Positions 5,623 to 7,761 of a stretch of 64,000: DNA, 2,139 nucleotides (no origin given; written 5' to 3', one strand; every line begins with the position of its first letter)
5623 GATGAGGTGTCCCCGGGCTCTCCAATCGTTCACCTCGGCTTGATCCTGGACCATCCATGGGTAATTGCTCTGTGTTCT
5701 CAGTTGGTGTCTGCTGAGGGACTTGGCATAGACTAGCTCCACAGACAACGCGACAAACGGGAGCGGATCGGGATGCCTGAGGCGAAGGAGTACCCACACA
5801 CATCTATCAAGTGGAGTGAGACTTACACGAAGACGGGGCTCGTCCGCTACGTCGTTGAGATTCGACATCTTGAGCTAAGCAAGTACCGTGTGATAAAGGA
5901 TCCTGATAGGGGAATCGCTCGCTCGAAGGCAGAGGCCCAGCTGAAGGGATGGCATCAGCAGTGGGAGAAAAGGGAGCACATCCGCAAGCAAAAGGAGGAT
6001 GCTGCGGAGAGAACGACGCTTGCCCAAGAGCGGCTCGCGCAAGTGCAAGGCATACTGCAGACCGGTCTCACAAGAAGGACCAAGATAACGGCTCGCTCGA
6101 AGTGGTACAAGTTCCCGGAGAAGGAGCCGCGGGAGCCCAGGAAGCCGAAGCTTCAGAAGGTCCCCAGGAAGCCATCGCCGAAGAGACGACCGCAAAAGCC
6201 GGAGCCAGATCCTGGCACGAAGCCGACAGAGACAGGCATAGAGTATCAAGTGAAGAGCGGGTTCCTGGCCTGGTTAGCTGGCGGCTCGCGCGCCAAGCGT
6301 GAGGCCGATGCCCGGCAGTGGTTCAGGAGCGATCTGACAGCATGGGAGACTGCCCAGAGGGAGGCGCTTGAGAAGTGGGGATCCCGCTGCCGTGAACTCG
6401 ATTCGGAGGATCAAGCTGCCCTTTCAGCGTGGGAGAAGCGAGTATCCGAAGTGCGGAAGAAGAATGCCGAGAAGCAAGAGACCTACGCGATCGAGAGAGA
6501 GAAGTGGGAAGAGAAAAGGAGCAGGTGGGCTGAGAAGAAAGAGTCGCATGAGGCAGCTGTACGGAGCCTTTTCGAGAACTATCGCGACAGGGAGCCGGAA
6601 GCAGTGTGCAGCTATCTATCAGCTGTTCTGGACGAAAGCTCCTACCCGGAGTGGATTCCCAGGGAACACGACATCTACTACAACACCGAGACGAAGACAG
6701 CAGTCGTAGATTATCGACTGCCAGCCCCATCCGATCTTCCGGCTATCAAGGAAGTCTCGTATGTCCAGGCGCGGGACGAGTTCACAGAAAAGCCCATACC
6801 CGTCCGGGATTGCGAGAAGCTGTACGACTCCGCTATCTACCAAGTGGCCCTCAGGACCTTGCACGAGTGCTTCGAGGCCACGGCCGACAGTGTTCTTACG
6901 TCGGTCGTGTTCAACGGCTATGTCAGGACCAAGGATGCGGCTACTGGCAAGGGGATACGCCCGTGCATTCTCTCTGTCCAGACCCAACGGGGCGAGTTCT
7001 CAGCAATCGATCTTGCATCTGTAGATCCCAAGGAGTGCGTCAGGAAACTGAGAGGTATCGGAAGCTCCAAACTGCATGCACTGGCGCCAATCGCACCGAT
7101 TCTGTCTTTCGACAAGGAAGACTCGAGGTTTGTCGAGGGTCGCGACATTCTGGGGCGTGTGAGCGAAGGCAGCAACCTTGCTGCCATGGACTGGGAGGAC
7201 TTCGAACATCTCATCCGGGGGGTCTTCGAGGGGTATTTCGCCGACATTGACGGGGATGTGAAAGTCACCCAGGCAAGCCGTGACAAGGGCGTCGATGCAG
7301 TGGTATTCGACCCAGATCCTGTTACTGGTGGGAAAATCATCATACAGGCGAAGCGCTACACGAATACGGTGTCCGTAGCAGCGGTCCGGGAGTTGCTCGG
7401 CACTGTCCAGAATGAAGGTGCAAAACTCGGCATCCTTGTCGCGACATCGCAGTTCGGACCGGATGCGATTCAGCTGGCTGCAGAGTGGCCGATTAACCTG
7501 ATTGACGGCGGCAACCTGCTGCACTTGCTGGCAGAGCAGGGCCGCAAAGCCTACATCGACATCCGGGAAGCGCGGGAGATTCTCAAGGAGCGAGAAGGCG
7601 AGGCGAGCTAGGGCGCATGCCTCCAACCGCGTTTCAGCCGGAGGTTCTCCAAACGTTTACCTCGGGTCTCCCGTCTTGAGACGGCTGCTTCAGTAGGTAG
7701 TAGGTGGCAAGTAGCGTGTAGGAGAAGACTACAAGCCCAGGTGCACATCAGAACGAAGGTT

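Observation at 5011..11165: Lower-GC island docked directly on tRNA-Ala: ImmA-like peptidase + Mrr-nuclease fusion + giant surface protein, no recombinase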

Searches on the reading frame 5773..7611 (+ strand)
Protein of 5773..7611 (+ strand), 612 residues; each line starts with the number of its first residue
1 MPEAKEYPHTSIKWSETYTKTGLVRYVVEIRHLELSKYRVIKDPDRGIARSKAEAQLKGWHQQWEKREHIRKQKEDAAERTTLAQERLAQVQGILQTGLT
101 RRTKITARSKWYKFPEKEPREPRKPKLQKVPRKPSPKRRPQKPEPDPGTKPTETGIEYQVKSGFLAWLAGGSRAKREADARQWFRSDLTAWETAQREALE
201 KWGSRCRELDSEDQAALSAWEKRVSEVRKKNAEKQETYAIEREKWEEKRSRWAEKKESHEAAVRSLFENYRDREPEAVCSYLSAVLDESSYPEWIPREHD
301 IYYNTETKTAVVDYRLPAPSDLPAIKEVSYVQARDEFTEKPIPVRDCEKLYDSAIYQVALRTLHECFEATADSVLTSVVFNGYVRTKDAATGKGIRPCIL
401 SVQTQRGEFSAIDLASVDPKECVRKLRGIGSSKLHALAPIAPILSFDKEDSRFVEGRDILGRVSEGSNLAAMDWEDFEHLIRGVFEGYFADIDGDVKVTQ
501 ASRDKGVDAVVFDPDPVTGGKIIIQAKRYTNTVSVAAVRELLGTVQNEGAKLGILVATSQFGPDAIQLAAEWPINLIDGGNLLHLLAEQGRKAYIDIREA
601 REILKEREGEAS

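Call 8: search_protein_families(library=pfam, proteins=[window:5773-7611:+], max_evalue=0.01)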
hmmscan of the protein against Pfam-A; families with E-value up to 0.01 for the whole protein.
window:5773-7611:+ (612 aa): 2 families
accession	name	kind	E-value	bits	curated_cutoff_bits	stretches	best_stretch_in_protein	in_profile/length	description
PF04471.18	Mrr_cat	-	3.6e-28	98.4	21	1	470-586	2-115/115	Restriction endonuclease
PF22722.2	NA-iREase1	-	3.4e-10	40.3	27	1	486-570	6-89/106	NACHT-associated inactive Restriction Endonuclease 1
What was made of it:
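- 5773..7611 (+): ORF2, 612 aa: a stand-alone Mrr-family (Type IV-like) restriction endonuclease. This is cassette 2. Mrr_cat at aa 470-586, E 3.6e-28 (call 8).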

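Call 9: search_protein_families(library=padloc, proteins=[window:5773-7611:+], max_evalue=0.1)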
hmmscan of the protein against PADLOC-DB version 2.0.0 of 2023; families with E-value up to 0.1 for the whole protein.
window:5773-7611:+ (612 aa): 7 families
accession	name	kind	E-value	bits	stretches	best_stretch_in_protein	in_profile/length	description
PDLC03663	mREase_IV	-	3.8e-69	231.8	1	227-592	165-529/544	Type IV methyl-directed restriction enzyme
PDLC04796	PDC-S02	-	1e-15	55.6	1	468-589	239-360/390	-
PDLC03657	mREase_IV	-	5.4e-10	37.1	1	475-589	175-294/317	Type IV methyl-directed restriction enzyme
PDLC04819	PDC-S02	-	9.1e-10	36.3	1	474-588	198-308/334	-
PDLC04806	PDC-S02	-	4.6e-09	34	1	469-599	182-313/324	-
PDLC04815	PDC-S02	-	7e-06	23.6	1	496-568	225-298/346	-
PDLC05079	PDC-S73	-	0.031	11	1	476-541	13-72/752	-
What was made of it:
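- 5773..7611 (+): PADLOC mREase_IV PDLC03663 at E 3.8e-69 over aa 227-592 (call 9).
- On Type IV / Mrr-family restriction endonuclease (PADLOC mREase_IV): PDLC03663 scores 231.8 bits, E 3.8e-69, covering 365 of 544 model positions (call 9).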

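Call 16: search_protein_families(library=ncbifam, proteins=[window:5773-7611:+], max_evalue=0.1)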
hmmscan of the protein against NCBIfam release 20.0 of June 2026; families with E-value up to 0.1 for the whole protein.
window:5773-7611:+ (612 aa): 0 families

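Call 17: find_homologous_proteins(query=window:5773-7611:+)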
Query window:5773-7611:+ (612 aa): 1323 proteins with E <= 0.001 among 8000 candidates; the best 120 are listed.
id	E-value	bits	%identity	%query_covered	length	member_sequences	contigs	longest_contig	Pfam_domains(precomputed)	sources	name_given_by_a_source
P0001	0.0e+0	1379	100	100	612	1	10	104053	PF22722.3,PF04471.19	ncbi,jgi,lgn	-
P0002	0.0e+0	1056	77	100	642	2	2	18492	PF22722.3,PF04471.19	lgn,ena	-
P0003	0.0e+0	1053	76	100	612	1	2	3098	PF22722.3,PF04471.19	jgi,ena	-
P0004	0.0e+0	1045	76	100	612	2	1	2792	PF22722.3,PF04471.19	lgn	-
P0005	0.0e+0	1029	75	100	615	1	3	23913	PF22722.3,PF04471.19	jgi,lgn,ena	-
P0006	1.1e-267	908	66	99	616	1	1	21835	PF22722.3,PF04471.19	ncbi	ncbi:restriction endonuclease [Candidatus Bipolaricaulota bacterium]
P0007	2.1e-212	725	54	100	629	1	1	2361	PF22722.3,PF04471.19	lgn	-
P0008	6.8e-183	627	52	92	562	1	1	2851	PF22722.3,PF04471.19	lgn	-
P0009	4.2e-165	569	48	97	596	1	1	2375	PF22722.3,PF04471.19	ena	-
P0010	8.0e-150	518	45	99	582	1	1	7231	PF22722.3,PF04471.19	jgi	jgi:restriction system protein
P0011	4.1e-148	513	41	97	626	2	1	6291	PF22722.3,PF04471.19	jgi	jgi:restriction system protein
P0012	5.3e-148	512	45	97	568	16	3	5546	PF22722.3,PF04471.19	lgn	-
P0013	6.6e-147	509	42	95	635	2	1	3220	PF22722.3,PF04471.19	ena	-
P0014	2.6e-144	500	44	97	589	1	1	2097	PF22722.3,PF04471.19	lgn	-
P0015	5.6e-144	499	42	96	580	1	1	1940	PF22722.3,PF04471.19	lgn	-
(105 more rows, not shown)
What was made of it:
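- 5773..7611 (+): More than 1300 homologues, the 120 listed nearly all full length (call 17).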

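Call 20: find_encoding_contigs(protein=P0006, flank=10000, max_places=4)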
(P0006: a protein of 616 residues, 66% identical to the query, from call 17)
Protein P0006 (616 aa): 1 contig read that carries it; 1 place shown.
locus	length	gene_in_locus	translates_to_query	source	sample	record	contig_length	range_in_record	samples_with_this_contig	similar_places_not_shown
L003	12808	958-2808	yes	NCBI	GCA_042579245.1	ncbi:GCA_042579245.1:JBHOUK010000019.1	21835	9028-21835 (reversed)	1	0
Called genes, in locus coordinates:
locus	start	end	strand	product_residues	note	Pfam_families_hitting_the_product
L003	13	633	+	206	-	-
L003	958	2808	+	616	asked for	PF04471:Mrr_cat, PF22722:NA-iREase1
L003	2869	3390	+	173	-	-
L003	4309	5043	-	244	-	-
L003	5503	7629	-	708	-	PF13620:CarboxypepD_reg (weak), PF13289:SIR2_2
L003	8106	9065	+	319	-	PF05014:Nuc_deoxyrib_tr (faint)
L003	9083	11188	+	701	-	PF12161:HsdM_N, PF02384:N6_Mtase, PF05175:MTS (faint)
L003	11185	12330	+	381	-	PF01420:Methylase_S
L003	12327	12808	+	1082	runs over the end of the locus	PF04313:HSDR_N, PF04851:ResIII, PF18766:SWI2_SNF2, PF22679:T1R_D3-like, PF11867:T1RH-like_C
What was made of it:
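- Mrr homologues lie in defence islands (call 20).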

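Call 21: find_encoding_contigs(protein=P0001, flank=10000, max_places=6)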
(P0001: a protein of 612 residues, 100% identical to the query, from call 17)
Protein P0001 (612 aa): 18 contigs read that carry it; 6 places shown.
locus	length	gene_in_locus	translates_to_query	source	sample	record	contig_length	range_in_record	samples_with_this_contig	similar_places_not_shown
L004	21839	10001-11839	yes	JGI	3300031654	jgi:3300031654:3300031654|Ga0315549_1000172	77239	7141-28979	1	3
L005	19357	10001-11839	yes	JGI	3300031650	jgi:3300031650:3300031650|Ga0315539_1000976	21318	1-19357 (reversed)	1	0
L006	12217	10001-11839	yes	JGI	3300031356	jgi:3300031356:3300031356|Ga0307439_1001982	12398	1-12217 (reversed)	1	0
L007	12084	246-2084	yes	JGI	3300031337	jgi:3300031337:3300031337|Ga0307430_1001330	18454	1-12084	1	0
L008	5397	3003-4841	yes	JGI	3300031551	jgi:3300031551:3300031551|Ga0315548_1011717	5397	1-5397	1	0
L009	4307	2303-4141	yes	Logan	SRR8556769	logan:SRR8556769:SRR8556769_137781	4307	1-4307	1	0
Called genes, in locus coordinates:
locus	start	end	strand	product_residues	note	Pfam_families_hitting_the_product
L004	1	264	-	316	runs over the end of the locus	PF00890:FAD_binding_2 (faint), PF01266:DAO (faint), PF01494:FAD_binding_3 (faint), PF01946:Thi4 (weak), PF07992:Pyr_redox_2, PF12831:FAD_oxidored (weak), PF13738:Pyr_redox_3, PF00070:Pyr_redox (weak), +1 more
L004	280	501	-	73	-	PF02609:Exonuc_VII_S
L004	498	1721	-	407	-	PF13742:tRNA_anti_2, PF01336:tRNA_anti-codon, PF02601:Exonuc_VII_L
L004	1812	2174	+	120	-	PF00825:Ribonuclease_P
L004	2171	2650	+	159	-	PF03449:GreA_GreB_N, PF01272:GreA_GreB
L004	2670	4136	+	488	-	PF01336:tRNA_anti-codon, PF00152:tRNA-synt_2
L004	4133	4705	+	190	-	PF01569:PAP2, PF14378:PAP2_3 (weak), PF14360:PAP2_C (weak)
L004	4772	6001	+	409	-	PF00155:Aminotran_1_2, PF12897:Asp_aminotransf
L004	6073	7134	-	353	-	PF05343:Peptidase_M42, PF01546:Peptidase_M20, PF04389:Peptidase_M28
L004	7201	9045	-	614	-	PF01541:GIY-YIG (weak), PF27096:UvrC_M, PF02151:UVR, PF22920:UvrC_RNaseH, PF08459:UvrC_RNaseH_dom, PF14520:HHH_5 (weak)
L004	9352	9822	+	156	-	-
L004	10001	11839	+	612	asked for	PF04471:Mrr_cat, PF22722:NA-iREase1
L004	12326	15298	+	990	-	-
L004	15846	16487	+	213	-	PF00440:TetR_N, PF17932:TetR_C_24, PF17938:TetR_C_29 (weak)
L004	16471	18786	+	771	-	PF03176:MMPL, PF00873:ACR_tran (weak), PF02460:Patched (weak), PF12349:Sterol-sensing, PF03176:MMPL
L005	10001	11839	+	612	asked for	PF04471:Mrr_cat, PF22722:NA-iREase1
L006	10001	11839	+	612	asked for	PF04471:Mrr_cat, PF22722:NA-iREase1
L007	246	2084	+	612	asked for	PF04471:Mrr_cat, PF22722:NA-iREase1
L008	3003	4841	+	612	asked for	PF04471:Mrr_cat, PF22722:NA-iREase1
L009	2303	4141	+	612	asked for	PF04471:Mrr_cat, PF22722:NA-iREase1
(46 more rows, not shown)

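Call 24: find_encoding_contigs(protein=P0002, flank=10000, max_places=3)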
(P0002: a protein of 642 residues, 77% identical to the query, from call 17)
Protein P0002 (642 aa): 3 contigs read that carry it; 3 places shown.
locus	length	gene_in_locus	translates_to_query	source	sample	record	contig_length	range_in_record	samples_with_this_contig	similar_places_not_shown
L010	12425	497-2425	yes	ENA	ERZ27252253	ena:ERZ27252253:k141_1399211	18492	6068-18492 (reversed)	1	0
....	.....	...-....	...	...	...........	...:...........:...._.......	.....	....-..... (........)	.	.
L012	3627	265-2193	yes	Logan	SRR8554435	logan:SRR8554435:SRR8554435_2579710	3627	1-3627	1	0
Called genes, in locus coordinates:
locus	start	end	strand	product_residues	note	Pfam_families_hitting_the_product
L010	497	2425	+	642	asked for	PF04471:Mrr_cat, PF22722:NA-iREase1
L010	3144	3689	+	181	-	-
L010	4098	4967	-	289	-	PF20434:BD-FAE, PF07859:Abhydrolase_3, PF01738:DLH (weak), PF00326:Peptidase_S9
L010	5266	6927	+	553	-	PF00089:Trypsin, PF13365:Trypsin_2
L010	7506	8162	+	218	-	PF00440:TetR_N, PF08359:TetR_C_4 (weak), PF17932:TetR_C_24, PF17938:TetR_C_29 (faint)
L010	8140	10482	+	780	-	PF03176:MMPL, PF00873:ACR_tran (weak), PF02460:Patched (weak), PF12349:Sterol-sensing, PF00873:ACR_tran, PF03176:MMPL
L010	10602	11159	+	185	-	PF01765:RRF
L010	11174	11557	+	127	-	PF03899:ATP-synt_I (weak)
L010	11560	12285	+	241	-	PF00119:ATP-synt_A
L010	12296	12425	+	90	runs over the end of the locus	PF00137:ATP-synt_C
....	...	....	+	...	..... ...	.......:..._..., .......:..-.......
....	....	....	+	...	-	-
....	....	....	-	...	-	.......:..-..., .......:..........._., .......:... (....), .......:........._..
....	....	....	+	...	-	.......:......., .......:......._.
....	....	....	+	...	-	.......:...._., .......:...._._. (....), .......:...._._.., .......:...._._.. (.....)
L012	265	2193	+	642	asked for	PF04471:Mrr_cat, PF22722:NA-iREase1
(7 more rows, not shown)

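Call 25: find_encoding_contigs(protein=P0005, flank=10000, max_places=3)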
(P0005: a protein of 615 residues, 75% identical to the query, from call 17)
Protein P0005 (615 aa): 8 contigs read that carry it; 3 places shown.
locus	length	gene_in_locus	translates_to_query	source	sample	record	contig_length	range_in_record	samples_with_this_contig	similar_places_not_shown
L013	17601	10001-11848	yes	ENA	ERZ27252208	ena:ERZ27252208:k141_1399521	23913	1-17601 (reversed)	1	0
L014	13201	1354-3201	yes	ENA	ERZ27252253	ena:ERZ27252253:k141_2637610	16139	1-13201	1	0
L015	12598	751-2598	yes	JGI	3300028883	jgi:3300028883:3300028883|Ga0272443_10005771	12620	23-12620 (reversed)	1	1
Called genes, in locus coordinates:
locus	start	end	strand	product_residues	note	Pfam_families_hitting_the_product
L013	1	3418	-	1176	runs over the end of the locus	PF23355:IFT52_GIFT, PF14258:DUF4350 (weak)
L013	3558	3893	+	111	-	-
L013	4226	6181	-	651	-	PF10647:Gmad1 (faint), PF14870:PSII_BNR (faint), PF02012:BNR (faint), PF15902:Sortilin-Vps10 (weak), PF25852:DUF6242_C (weak)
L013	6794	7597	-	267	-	-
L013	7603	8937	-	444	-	-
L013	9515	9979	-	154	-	-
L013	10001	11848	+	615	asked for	PF04471:Mrr_cat, PF22722:NA-iREase1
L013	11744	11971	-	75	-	-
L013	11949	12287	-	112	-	-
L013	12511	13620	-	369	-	PF01223:Endonuclease_NS, PF00932:LTD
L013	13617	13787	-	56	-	-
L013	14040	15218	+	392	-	PF04471:Mrr_cat, PF22722:NA-iREase1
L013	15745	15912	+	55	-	-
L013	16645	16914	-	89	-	-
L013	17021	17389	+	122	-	-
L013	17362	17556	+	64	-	-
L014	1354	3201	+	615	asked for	PF04471:Mrr_cat, PF22722:NA-iREase1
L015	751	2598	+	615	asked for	PF04471:Mrr_cat, PF22722:NA-iREase1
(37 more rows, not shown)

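Call 43: find_encoding_contigs(protein=P0128, flank=10000, max_places=3)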
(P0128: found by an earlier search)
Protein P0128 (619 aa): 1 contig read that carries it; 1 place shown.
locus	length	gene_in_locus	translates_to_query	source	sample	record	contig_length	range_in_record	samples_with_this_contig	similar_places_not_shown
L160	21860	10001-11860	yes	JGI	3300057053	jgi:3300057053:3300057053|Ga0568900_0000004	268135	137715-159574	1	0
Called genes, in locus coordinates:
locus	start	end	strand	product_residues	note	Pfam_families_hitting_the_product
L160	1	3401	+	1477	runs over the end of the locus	PF17963:Big_9, PF17963:Big_9, PF17963:Big_9, PF00801:PKD, PF18911:PKD_4, PF22352:K319L-like_PKD, PF00801:PKD, PF18911:PKD_4, +14 more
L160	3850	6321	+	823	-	PF24684:Vgb_lyase, PF00058:Ldl_recept_b (faint), PF08450:SGL (faint), PF01436:NHL (faint), PF00041:fn3 (faint), PF00404:Dockerin_1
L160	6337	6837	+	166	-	-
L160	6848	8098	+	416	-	-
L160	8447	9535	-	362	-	PF22522:DUF6998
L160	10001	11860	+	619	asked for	PF01541:GIY-YIG (weak), PF27096:UvrC_M, PF02151:UVR, PF22920:UvrC_RNaseH, PF08459:UvrC_RNaseH_dom, PF12826:HHH_2 (weak), PF14520:HHH_5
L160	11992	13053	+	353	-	PF05343:Peptidase_M42, PF01546:Peptidase_M20 (weak), PF04389:Peptidase_M28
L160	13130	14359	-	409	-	PF00155:Aminotran_1_2, PF12897:Asp_aminotransf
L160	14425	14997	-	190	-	PF01569:PAP2, PF14378:PAP2_3 (weak), PF14360:PAP2_C (weak)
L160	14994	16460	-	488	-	PF01336:tRNA_anti-codon, PF00152:tRNA-synt_2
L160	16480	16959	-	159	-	PF03449:GreA_GreB_N, PF01272:GreA_GreB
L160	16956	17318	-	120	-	PF00825:Ribonuclease_P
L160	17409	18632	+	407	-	PF13742:tRNA_anti_2, PF01336:tRNA_anti-codon, PF02601:Exonuc_VII_L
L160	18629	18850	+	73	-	PF02609:Exonuc_VII_S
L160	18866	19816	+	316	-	PF00890:FAD_binding_2 (faint), PF01266:DAO (faint), PF01494:FAD_binding_3 (faint), PF01946:Thi4 (weak), PF07992:Pyr_redox_2, PF12831:FAD_oxidored (weak), PF13738:Pyr_redox_3, PF00070:Pyr_redox, +1 more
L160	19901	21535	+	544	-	PF00501:AMP-binding, PF23562:AMP-binding_C_3 (weak)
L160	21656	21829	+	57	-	-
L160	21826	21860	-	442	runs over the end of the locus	PF05496:RuvB_N, PF00158:Sigma54_activat (faint), PF00004:AAA, PF07728:AAA_5 (weak), PF16193:AAA_assoc_2, PF12002:MgsA_C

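Call 44: find_encoding_contigs(protein=P0127, flank=10000, max_places=3)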
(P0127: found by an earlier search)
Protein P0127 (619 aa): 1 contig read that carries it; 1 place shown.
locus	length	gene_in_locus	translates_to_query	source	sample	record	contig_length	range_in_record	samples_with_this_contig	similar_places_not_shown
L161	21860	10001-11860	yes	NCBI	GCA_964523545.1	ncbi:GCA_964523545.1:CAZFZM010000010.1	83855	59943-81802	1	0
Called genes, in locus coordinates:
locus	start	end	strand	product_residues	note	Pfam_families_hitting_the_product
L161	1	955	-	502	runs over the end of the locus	PF02874:ATP-synt_ab_N, PF00006:ATP-synt_ab, PF00306:ATP-synt_ab_C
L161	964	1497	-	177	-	PF00213:OSCP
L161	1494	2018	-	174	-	-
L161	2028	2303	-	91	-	PF00137:ATP-synt_C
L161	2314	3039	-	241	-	PF00119:ATP-synt_A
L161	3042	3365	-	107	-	PF03899:ATP-synt_I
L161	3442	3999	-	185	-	PF01765:RRF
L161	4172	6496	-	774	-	PF00873:ACR_tran (faint), PF03176:MMPL, PF02460:Patched (weak), PF12349:Sterol-sensing, PF03176:MMPL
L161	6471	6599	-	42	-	-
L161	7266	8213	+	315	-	-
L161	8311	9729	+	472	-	-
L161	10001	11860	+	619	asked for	PF01541:GIY-YIG (weak), PF27096:UvrC_M, PF02151:UVR, PF22920:UvrC_RNaseH, PF08459:UvrC_RNaseH_dom, PF14520:HHH_5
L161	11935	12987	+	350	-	PF05343:Peptidase_M42, PF01546:Peptidase_M20, PF04389:Peptidase_M28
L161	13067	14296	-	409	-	PF00155:Aminotran_1_2, PF12897:Asp_aminotransf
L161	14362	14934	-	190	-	PF01569:PAP2, PF14378:PAP2_3 (weak), PF14360:PAP2_C (weak)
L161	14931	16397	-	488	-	PF01336:tRNA_anti-codon, PF00152:tRNA-synt_2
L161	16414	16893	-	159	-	PF03449:GreA_GreB_N, PF01272:GreA_GreB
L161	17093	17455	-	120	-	PF00825:Ribonuclease_P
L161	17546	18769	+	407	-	PF13742:tRNA_anti_2, PF01336:tRNA_anti-codon, PF02601:Exonuc_VII_L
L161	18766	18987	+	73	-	PF02609:Exonuc_VII_S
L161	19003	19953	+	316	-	PF00890:FAD_binding_2 (faint), PF01266:DAO (faint), PF01494:FAD_binding_3 (faint), PF01946:Thi4 (weak), PF07992:Pyr_redox_2, PF12831:FAD_oxidored (weak), PF13738:Pyr_redox_3, PF00070:Pyr_redox (weak), +1 more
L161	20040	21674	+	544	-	PF00501:AMP-binding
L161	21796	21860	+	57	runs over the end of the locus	-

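Call 59: search_solved_structures(query=window:5773-7611:+, max_evalue=0.01, show_alignments=1)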
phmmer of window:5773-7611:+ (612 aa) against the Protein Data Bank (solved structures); distinct sequences matched with E-value up to 0.01: 0.
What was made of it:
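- Closest known: Type IV. Different: No solved structure is detectable by sequence (call 59).
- Tried and rejected: Nothing was found (call 59).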

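Call 66: search_protein_families(library=pfam, proteins=[L161:8302-9729:+, L161:7215-8213:+, L160:6848-8098:+, L160:6337-6837:+, L010:3144-3689:+], max_evalue=0.001)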
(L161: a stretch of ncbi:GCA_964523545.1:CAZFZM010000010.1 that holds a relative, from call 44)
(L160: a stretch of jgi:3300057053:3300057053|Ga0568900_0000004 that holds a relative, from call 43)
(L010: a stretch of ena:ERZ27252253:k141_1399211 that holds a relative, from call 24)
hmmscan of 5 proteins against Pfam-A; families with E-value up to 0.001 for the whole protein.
L161:8302-9729:+ (475 aa): 0 families

L161:7215-8213:+ (332 aa): 0 families

L160:6848-8098:+ (416 aa): 0 families

L160:6337-6837:+ (166 aa): 0 families

L010:3144-3689:+ (181 aa): 0 families
